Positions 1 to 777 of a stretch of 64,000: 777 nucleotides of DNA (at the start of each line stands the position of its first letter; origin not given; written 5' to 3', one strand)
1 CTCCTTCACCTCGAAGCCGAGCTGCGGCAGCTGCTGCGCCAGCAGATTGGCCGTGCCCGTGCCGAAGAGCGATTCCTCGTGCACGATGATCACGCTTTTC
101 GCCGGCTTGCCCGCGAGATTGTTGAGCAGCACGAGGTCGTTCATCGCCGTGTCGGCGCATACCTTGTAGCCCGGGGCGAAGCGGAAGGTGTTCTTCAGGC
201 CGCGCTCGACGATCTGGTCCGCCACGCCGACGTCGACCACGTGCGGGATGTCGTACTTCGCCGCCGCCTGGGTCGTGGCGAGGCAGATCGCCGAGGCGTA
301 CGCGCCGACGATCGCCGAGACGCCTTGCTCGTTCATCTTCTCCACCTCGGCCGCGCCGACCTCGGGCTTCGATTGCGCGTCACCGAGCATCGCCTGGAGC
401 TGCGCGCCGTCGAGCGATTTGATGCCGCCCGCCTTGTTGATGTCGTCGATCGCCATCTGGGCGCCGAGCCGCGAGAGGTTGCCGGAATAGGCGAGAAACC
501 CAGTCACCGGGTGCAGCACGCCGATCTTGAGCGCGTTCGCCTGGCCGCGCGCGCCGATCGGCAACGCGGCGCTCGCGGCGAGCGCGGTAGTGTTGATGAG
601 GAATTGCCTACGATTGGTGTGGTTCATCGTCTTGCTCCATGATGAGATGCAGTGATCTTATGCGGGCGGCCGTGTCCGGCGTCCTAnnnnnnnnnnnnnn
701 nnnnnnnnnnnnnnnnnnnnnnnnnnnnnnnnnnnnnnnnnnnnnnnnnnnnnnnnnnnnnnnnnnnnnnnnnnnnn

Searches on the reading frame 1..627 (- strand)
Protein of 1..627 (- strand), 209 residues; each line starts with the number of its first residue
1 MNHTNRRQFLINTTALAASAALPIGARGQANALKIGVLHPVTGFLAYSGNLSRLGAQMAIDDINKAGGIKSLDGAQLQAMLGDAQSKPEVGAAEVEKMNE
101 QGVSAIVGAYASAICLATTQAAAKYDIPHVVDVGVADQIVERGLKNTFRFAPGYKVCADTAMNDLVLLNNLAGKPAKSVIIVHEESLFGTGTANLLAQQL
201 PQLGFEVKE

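Call 79: search_protein_families(library=pfam, proteins=[window:1-627:-], max_evalue=0.001)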
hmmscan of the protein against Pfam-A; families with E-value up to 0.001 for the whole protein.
seq(209 aa): 3 families
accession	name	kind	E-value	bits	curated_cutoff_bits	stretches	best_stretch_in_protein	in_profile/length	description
PF13458.12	Peripla_BP_6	-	6e-27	95.6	31.7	1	33-207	2-166/343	Periplasmic binding protein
PF13433.12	Peripla_BP_5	-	1.8e-12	47.5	27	1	33-113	1-79/363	Periplasmic binding protein domain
PF01094.35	ANF_receptor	-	9.5e-09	35.2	25.4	1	55-208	5-151/353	Receptor family ligand binding region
